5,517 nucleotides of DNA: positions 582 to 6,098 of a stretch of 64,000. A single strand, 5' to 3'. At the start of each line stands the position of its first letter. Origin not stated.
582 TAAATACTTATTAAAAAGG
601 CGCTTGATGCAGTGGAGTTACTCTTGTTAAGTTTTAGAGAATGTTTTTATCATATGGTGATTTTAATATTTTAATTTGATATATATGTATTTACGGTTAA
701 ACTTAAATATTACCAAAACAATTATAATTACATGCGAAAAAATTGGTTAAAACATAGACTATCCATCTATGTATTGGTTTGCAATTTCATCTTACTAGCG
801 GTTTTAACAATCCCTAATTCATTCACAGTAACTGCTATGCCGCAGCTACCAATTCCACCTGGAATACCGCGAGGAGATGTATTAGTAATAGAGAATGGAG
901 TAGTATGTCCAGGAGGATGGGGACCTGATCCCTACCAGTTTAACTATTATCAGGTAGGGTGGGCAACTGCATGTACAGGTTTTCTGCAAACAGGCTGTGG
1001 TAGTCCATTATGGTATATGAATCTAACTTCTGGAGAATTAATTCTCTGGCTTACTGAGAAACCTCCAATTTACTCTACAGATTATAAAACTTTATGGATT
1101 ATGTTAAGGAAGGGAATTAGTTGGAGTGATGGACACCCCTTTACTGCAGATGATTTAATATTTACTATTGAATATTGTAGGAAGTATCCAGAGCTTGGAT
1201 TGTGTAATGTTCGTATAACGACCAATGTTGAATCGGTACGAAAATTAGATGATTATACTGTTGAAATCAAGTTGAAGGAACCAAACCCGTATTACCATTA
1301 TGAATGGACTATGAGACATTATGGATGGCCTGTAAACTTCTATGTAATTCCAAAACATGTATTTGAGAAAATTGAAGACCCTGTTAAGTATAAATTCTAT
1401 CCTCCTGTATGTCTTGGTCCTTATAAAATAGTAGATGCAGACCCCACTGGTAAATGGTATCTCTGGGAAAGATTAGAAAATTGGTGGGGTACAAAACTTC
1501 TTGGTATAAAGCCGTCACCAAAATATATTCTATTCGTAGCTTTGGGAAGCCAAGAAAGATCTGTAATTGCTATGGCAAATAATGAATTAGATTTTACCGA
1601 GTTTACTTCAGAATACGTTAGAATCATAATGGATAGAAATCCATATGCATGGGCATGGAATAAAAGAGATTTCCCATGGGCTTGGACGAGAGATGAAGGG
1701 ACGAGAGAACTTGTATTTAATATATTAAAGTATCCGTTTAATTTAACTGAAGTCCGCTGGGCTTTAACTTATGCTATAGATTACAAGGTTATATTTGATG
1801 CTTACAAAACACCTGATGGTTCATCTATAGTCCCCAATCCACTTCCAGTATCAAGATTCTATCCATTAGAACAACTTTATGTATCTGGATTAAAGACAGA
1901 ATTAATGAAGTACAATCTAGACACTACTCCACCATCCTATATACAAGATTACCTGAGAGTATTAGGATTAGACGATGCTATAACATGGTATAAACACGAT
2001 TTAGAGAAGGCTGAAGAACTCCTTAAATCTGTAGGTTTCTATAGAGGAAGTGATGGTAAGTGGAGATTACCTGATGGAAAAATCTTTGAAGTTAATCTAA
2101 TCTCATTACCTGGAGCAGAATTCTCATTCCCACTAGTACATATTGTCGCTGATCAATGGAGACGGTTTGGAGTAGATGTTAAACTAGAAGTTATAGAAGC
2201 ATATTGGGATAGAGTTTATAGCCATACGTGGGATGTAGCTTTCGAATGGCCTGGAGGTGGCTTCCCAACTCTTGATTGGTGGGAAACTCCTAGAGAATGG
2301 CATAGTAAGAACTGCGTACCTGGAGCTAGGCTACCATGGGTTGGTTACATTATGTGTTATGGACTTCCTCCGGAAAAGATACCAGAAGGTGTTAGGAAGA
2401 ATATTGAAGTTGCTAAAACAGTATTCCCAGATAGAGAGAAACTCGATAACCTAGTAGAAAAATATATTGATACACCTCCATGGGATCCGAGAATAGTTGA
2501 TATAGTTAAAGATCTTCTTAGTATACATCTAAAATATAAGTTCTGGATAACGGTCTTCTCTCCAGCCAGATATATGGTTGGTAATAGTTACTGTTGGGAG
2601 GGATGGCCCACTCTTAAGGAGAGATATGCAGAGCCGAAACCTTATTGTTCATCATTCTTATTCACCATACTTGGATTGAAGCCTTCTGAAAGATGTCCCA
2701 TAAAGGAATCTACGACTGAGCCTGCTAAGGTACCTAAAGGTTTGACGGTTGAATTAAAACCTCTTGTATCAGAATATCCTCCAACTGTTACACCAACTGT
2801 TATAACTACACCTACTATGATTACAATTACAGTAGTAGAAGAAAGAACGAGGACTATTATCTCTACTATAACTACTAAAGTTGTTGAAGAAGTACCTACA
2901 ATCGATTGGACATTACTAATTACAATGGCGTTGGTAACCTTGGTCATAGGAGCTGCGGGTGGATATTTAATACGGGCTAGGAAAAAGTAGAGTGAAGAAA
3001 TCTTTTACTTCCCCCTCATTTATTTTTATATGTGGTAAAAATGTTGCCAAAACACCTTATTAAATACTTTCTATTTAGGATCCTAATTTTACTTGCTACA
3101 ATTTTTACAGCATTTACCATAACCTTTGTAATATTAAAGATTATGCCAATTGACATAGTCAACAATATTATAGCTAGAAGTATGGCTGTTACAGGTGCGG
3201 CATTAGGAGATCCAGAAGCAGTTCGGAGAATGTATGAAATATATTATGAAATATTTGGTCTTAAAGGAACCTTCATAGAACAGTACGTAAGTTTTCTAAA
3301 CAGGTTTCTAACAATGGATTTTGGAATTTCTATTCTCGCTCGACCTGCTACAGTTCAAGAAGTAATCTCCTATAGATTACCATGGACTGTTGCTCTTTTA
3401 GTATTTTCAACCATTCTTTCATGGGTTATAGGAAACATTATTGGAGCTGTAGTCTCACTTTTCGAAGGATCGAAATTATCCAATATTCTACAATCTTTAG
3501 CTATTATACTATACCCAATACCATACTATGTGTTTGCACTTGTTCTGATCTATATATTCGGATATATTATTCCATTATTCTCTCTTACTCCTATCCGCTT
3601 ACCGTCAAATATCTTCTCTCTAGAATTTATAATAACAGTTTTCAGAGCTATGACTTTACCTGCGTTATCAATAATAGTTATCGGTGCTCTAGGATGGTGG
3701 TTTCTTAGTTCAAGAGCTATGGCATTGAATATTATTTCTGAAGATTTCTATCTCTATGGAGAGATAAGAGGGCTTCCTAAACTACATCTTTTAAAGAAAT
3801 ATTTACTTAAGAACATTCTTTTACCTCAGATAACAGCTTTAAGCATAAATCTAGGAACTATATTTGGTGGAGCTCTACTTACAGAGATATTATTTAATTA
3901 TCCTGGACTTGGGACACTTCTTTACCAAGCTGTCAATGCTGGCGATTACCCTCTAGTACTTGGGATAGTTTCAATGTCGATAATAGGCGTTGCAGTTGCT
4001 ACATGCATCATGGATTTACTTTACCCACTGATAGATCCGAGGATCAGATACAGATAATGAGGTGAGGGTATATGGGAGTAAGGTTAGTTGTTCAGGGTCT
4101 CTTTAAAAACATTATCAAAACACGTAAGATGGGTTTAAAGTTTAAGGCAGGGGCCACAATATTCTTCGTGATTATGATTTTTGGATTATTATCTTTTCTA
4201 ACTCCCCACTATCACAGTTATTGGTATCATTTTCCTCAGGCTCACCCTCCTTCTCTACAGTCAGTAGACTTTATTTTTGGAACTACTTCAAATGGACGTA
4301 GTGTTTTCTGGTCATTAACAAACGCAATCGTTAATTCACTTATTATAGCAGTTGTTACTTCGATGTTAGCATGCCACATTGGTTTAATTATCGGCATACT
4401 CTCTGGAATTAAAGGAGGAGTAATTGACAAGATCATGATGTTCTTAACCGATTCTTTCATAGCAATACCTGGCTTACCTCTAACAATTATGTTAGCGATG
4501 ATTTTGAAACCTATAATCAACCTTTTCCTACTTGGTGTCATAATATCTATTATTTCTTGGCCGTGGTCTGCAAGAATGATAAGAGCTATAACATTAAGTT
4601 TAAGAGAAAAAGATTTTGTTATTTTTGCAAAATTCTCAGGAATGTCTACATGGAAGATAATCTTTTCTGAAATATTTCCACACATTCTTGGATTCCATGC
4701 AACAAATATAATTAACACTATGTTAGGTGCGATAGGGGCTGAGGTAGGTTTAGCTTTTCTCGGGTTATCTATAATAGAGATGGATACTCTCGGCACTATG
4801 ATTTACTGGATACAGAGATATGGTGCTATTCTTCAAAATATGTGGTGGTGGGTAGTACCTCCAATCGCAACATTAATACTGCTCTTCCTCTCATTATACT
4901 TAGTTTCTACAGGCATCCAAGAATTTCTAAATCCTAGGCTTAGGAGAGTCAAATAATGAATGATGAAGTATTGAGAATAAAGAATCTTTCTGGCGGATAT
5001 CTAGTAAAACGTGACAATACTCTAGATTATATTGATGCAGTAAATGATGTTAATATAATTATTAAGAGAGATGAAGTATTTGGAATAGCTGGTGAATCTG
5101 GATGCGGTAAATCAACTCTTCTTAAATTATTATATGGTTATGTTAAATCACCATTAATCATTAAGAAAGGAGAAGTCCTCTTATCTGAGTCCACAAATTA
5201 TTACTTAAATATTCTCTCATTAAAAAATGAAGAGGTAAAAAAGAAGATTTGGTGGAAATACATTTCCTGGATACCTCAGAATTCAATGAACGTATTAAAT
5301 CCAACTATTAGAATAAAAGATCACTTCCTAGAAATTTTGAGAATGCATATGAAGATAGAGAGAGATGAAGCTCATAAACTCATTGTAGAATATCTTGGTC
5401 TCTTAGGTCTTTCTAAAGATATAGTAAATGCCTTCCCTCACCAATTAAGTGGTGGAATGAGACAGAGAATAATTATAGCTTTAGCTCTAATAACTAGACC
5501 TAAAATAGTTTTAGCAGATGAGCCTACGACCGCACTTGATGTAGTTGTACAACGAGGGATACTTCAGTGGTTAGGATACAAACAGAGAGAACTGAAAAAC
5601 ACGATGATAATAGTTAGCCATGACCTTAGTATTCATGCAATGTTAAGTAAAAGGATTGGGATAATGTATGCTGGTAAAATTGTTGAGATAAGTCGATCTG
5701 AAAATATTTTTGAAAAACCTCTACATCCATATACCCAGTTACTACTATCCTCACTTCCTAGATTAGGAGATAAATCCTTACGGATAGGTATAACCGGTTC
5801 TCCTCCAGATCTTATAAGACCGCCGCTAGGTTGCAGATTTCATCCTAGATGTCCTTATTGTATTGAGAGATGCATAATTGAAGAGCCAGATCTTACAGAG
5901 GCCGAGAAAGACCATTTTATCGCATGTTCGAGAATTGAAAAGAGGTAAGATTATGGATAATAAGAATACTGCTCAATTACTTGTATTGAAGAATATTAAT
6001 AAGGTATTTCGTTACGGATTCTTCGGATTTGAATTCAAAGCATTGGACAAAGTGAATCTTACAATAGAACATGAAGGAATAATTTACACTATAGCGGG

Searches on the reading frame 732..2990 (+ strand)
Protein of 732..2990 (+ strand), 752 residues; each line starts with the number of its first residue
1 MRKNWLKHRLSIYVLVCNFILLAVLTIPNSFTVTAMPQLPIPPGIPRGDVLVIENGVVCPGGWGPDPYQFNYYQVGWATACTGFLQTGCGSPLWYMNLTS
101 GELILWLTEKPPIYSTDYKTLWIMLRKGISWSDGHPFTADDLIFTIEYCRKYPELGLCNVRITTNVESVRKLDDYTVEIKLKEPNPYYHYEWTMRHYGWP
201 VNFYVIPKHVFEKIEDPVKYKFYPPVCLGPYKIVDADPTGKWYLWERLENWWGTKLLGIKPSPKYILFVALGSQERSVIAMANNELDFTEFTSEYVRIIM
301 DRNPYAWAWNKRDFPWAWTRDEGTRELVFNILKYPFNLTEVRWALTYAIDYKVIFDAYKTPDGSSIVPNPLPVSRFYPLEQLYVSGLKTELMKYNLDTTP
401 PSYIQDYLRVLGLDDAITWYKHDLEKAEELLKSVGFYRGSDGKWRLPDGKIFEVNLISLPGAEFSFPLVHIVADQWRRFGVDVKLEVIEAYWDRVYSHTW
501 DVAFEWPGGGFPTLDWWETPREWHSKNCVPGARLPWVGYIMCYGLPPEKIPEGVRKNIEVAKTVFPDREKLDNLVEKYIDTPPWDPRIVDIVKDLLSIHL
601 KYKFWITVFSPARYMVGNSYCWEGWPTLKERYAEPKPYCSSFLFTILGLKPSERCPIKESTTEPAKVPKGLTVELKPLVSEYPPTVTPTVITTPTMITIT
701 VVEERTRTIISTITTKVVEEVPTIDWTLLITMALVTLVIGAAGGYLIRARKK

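Call 14: search_protein_families(library=pfam, proteins=[window:732-2990:+], max_evalue=0.00001)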
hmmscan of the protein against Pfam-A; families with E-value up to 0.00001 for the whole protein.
window:732-2990:+ (752 aa): 1 family
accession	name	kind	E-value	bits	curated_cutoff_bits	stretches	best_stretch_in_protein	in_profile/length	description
PF00496.27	SBP_bac_5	-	6.8e-49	167.4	32.4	1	103-513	2-352/368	Bacterial extracellular solute-binding proteins, family 5 Middle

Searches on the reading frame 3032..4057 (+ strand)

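Call 14: search_protein_families(library=pfam, proteins=[window:3032-4057:+], max_evalue=0.00001)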
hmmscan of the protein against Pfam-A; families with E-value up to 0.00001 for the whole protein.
window:3032-4057:+ (341 aa): 1 family
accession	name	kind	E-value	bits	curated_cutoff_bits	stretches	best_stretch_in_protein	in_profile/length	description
PF00528.27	BPD_transp_1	-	2.1e-32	112.8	26.4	1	134-339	1-183/184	Binding-protein-dependent transport system inner membrane component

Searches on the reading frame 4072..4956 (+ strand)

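Call 14: search_protein_families(library=pfam, proteins=[window:4072-4956:+], max_evalue=0.00001)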
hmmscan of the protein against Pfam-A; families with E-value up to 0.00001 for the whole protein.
window:4072-4956:+ (294 aa): 1 family
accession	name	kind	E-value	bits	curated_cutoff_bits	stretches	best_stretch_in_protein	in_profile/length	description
PF00528.27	BPD_transp_1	-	1e-25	91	26.4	1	104-292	1-184/184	Binding-protein-dependent transport system inner membrane component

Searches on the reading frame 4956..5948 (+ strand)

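Call 14: search_protein_families(library=pfam, proteins=[window:4956-5948:+], max_evalue=0.00001)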
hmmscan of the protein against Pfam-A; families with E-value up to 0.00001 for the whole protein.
window:4956-5948:+ (330 aa): 3 families
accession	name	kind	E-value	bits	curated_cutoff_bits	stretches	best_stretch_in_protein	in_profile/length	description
PF00005.33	ABC_tran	-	1.7e-27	97.1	25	1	29-192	1-137/137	ABC transporter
PF08352.17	oligo_HPY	-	5.6e-20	71.9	27.1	1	243-306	1-65/65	Oligopeptide/dipeptide transporter, C-terminal region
PF13304.12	AAA_21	-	8.2e-06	26.5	27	0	161-225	235-301/304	AAA domain, putative AbiEii toxin, Type IV TA system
